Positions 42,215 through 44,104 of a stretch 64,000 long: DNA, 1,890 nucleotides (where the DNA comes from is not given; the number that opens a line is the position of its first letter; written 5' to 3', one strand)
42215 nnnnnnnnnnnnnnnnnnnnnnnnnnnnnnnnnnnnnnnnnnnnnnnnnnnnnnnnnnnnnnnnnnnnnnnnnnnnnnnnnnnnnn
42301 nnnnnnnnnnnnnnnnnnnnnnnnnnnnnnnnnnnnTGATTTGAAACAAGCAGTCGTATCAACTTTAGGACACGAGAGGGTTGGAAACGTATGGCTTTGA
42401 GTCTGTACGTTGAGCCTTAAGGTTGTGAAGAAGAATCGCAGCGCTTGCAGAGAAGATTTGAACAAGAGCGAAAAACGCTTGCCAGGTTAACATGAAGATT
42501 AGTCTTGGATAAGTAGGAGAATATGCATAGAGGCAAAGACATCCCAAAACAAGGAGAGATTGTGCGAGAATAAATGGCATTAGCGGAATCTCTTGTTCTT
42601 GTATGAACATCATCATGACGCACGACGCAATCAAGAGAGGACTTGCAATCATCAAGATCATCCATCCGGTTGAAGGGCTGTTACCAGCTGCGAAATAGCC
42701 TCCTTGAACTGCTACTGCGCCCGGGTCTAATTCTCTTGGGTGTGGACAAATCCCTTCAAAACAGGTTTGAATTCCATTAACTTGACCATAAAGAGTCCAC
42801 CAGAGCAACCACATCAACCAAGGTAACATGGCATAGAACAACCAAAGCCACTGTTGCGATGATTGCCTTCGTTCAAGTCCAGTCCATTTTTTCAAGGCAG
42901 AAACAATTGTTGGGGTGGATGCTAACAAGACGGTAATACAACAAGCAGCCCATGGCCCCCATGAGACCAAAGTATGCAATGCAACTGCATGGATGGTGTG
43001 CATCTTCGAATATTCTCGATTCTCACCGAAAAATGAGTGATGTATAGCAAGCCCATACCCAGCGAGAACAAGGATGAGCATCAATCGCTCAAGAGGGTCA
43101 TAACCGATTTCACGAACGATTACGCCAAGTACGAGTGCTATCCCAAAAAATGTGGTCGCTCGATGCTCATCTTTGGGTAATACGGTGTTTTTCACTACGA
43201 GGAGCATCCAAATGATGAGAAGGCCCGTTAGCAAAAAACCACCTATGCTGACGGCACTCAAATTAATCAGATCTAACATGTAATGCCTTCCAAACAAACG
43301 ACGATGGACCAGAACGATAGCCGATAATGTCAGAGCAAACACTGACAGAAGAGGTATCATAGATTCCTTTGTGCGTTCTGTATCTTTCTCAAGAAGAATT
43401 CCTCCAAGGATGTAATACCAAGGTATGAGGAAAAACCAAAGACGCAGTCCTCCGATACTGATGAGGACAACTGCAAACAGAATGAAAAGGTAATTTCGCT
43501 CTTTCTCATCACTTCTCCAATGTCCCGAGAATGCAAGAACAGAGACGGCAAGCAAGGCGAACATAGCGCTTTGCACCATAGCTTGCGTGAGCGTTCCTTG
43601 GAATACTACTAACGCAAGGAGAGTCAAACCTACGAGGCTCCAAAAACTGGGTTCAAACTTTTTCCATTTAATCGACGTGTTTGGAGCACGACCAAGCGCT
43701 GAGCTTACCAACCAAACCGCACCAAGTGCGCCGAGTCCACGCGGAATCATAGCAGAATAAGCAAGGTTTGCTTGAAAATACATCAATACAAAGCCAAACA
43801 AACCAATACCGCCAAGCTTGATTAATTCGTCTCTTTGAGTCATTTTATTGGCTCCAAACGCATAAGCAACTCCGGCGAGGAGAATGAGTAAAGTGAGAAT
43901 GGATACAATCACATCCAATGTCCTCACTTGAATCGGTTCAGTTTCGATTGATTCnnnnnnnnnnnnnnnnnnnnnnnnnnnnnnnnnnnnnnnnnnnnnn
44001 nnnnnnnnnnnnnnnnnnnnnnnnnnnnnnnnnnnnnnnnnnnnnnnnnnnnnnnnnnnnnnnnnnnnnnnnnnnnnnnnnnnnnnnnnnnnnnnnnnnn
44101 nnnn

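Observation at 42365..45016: Eukaryotic GPI-ethanolamine-phosphate-transferase-like architecture (AlkP core + 12 or more TMs)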

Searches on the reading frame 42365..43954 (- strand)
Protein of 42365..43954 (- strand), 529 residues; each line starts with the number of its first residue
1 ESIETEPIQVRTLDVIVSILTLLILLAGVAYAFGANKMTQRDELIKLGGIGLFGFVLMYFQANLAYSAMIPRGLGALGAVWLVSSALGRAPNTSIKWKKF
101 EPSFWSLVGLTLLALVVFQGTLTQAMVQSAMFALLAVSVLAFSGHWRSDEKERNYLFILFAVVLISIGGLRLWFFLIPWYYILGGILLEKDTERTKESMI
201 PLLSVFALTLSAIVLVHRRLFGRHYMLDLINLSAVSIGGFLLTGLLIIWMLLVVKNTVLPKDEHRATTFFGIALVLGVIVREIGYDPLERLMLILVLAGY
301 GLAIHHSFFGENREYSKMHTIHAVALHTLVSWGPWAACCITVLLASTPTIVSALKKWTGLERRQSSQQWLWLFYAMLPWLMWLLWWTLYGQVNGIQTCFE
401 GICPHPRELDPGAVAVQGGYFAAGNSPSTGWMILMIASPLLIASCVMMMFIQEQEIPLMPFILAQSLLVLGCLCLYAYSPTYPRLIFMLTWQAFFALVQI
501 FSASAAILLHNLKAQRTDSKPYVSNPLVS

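Call 25: search_protein_representatives(alignment_id=A2)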
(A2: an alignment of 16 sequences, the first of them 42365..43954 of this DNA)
Query: 16 sequences, 545 profile positions. Proteins with E-value up to 0.001 (for the whole library): 53; up to 1e-10: 41; up to 1e-30: 22. The best 53 are listed.
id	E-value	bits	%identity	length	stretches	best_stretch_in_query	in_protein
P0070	6.8e-216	735.1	-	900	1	1-535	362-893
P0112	1.3e-188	645.0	-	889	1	2-532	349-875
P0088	4.5e-188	643.3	-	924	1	2-541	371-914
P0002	8.7e-186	635.7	-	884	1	1-527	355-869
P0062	9.5e-186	635.6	-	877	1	2-529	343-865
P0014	7.2e-167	573.3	-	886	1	2-528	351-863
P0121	3.8e-135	468.6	-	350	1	190-534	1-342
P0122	1.2e-107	377.8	-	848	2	153-530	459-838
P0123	5.6e-107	375.6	-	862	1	2-524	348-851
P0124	1.3e-75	272.1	-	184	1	390-527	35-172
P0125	1.8e-60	222.1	-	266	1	69-326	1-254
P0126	1.5e-53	199.3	-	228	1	145-369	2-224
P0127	3.6e-44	168.3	-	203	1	244-438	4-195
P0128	1.0e-41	160.2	-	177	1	10-194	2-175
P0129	6.8e-37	144.3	-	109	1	442-536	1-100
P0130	1.1e-35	140.4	-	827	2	191-518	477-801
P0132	6.8e-33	131.1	-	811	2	136-529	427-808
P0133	1.5e-32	130.0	-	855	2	190-527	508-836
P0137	2.3e-29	119.5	-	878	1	171-522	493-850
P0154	1.6e-13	67.1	-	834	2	135-517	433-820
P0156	2.3e-10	56.7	-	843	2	250-525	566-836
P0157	2.3e-09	53.4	-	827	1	139-461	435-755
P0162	2.1e-05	40.4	-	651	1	158-473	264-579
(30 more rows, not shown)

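Call 26: search_protein_families(library=pfam, proteins=[P0122, P0123, P0130, P0132, P0133, P0137, P0154, P0156, P0157, P0162], max_evalue=0.01)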
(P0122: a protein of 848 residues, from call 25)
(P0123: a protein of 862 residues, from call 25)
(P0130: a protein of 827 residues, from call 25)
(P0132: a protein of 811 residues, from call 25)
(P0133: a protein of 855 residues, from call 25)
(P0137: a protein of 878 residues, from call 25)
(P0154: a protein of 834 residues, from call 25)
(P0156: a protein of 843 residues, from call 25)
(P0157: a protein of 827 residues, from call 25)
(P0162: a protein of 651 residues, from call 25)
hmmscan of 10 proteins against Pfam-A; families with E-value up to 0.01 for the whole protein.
P0122 (848 aa): 3 families
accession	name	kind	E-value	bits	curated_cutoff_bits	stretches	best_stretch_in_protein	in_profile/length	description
PF01663.27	Phosphodiest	-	2.6e-11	44.1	23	1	167-262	120-224/342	Type I phosphodiesterase / nucleotide pyrophosphatase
PF01676.23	Metalloenzyme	-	2.4e-09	37.5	24.3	1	192-286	136-227/252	Metalloenzyme superfamily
PF00884.28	Sulfatase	-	0.00054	19.8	25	1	225-287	204-279/301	Sulfatase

P0123 (862 aa): 2 families
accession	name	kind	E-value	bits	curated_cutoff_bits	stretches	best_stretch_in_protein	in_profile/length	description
PF01676.23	Metalloenzyme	-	4.5e-11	43.2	24.3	1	136-274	92-232/252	Metalloenzyme superfamily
PF01663.27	Phosphodiest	-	5.7e-11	43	23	1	180-245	148-224/342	Type I phosphodiesterase / nucleotide pyrophosphatase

P0130 (827 aa): 2 families
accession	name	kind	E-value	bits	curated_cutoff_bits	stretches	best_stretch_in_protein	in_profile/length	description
PF01663.27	Phosphodiest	-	6.2e-13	49.5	23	1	141-232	130-224/342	Type I phosphodiesterase / nucleotide pyrophosphatase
PF01676.23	Metalloenzyme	-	4.1e-06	26.9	24.3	1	173-235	148-208/252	Metalloenzyme superfamily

P0132 (811 aa): 3 families
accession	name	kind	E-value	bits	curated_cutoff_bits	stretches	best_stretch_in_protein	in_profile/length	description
PF01663.27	Phosphodiest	-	7.8e-11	42.6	23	1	168-257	133-237/342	Type I phosphodiesterase / nucleotide pyrophosphatase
PF01676.23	Metalloenzyme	-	3.4e-07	30.5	24.3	1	175-246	135-205/252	Metalloenzyme superfamily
PF00884.28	Sulfatase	-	0.0015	18.3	25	1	206-284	201-292/301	Sulfatase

P0133 (855 aa): 3 families
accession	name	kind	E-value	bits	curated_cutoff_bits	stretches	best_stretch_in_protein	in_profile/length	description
PF01663.27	Phosphodiest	-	2.6e-12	47.5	23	1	195-269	147-224/342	Type I phosphodiesterase / nucleotide pyrophosphatase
PF01676.23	Metalloenzyme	-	0.00034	20.7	24.3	1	210-268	148-204/252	Metalloenzyme superfamily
PF00884.28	Sulfatase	-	0.0058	16.4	25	0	208-306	200-292/301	Sulfatase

P0137 (878 aa): 2 families
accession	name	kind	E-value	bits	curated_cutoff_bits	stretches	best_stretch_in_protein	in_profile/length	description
PF01663.27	Phosphodiest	-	2.7e-12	47.4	23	1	207-278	150-222/342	Type I phosphodiesterase / nucleotide pyrophosphatase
PF01676.23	Metalloenzyme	-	1.9e-09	37.9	24.3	1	203-283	129-208/252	Metalloenzyme superfamily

P0154 (834 aa): 2 families
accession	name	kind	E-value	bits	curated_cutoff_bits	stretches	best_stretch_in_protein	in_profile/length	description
PF01663.27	Phosphodiest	-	1.5e-16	61.4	23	1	52-257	1-236/342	Type I phosphodiesterase / nucleotide pyrophosphatase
PF01676.23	Metalloenzyme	-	8e-06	26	24.3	1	175-249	135-208/252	Metalloenzyme superfamily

P0156 (843 aa): 1 family
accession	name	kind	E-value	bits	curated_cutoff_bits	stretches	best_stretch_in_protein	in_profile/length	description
PF01663.27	Phosphodiest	-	1.5e-11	45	23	1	160-247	125-224/342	Type I phosphodiesterase / nucleotide pyrophosphatase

P0157 (827 aa): 2 families
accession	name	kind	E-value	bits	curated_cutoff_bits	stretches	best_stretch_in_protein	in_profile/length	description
PF01663.27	Phosphodiest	-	5.3e-15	56.3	23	1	51-250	1-230/342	Type I phosphodiesterase / nucleotide pyrophosphatase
PF01676.23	Metalloenzyme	-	1.4e-06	28.5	24.3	1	181-270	142-227/252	Metalloenzyme superfamily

P0162 (651 aa): 3 families
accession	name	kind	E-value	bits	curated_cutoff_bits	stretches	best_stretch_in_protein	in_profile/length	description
PF01663.27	Phosphodiest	-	3.6e-08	33.8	23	1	2-57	164-224/342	Type I phosphodiesterase / nucleotide pyrophosphatase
PF01676.23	Metalloenzyme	-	0.0013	18.7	24.3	1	2-60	151-208/252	Metalloenzyme superfamily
PF11286.13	DUF3087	-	0.0059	16.5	23.4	0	351-416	10-75/165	Protein of unknown function (DUF3087)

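Call 54: predict_structure(alignment_id=A2)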
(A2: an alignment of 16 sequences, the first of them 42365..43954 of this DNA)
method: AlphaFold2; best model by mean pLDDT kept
length: 529 residues; sequences in the alignment: 16
mean_pLDDT: 78.9   pTM: 0.82
mean pLDDT of the five models: 78.9, 77.5, 77.2, 75.6, 74.4
residues with pLDDT >= 90: 139; 70-90: 275; 50-70: 72; < 50: 43
segments of 3 or more residues with pLDDT < 50: 1-5, 392-415, 518-529
pLDDT, mean of each block of 10 residues (from residue 1): 50 83 85 72 82 80 66 83 85 63 84 87 81 85 67 73 83 86 87 73 95 77 77 86 95 87 81 93 89 94 83 81 93 90 93 86 63 90 82 41 37 52 81 85 90 89 92 77 71 87 90 58 31
secondary structure, 60 per line:
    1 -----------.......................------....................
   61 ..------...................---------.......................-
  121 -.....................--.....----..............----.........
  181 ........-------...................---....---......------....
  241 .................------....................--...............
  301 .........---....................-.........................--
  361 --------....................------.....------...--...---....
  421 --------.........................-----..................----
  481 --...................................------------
elements in order: H12-34 H41-62 H69-87 H97-119 H122-142 H145-149 H154-167 H172-188 H196-214 H218-221 H225-230 H237-257 H264-283 H286-309 H313-332 H334-358 H369-388 H395-399 H417-420 H429-453 H459-476 H483-517

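Call 62: find_encoding_contigs(protein=P0154, flank=8000, max_places=3)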
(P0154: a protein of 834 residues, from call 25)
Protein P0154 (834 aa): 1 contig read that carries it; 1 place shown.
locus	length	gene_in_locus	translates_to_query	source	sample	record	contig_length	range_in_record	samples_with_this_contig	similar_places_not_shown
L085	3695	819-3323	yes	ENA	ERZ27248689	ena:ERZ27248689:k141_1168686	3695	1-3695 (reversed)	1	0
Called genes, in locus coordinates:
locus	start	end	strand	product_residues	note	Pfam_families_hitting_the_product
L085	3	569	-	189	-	?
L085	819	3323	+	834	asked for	PF01663:Phosphodiest, PF01676:Metalloenzyme (weak)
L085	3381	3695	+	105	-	?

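Call 63: find_encoding_contigs(protein=P0130, flank=8000, max_places=3)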
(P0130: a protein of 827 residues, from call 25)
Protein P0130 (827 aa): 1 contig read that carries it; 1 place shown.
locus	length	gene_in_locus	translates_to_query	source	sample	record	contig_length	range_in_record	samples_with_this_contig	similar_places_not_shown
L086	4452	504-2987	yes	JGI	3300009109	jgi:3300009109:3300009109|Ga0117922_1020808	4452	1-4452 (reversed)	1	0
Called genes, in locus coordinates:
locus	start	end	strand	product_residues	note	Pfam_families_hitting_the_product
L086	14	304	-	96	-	PF00111:Fer2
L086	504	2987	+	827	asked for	PF01663:Phosphodiest, PF01676:Metalloenzyme (weak)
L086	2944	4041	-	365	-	-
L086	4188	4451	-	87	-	?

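Call 78: find_encoding_contigs(protein=P0137, flank=10000, max_places=3)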
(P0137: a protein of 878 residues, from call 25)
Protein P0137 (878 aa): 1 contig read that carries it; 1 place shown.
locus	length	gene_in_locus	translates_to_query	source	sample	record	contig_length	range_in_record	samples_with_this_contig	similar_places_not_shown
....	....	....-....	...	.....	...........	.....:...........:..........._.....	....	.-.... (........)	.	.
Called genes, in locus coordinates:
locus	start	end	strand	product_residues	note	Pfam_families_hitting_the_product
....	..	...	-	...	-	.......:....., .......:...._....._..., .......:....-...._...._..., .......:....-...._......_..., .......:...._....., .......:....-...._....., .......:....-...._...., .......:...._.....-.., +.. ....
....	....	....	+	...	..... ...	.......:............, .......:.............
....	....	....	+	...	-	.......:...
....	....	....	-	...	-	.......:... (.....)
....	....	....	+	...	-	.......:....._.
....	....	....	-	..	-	-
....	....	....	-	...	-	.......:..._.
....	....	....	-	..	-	?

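Call 79: find_encoding_contigs(protein=P0132, flank=10000, max_places=3)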
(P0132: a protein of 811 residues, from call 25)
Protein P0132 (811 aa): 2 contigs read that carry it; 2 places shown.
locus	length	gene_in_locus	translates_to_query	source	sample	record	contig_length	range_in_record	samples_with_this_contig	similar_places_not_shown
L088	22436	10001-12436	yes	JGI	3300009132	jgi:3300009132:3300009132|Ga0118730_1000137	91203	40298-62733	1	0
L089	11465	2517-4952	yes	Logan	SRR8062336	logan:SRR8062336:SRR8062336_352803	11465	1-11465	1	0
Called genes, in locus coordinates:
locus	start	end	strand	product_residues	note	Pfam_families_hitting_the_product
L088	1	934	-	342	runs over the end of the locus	PF14520:HHH_5 (weak), PF00154:RecA_N, PF08423:Rad51, PF13481:AAA_25 (weak), PF06745:ATPase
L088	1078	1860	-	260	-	PF18911:PKD_4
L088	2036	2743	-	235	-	-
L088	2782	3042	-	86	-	PF01037:AsnC_trans_reg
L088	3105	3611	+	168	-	PF13238:AAA_18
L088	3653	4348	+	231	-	PF01066:CDP-OH_P_transf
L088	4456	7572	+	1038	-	-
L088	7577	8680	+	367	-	PF01699:Na_Ca_ex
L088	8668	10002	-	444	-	PF01979:Amidohydro_1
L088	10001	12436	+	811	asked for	PF01663:Phosphodiest, PF01676:Metalloenzyme (weak)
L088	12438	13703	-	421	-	PF00162:PGK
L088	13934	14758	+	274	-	PF08241:Methyltransf_11 (faint), PF13649:Methyltransf_25 (faint), PF01555:N6_N4_Mtase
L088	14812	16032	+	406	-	PF01321:Creatinase_N, PF00557:Peptidase_M24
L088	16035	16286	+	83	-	-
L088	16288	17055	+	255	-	-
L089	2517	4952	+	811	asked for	PF01663:Phosphodiest, PF01676:Metalloenzyme (weak)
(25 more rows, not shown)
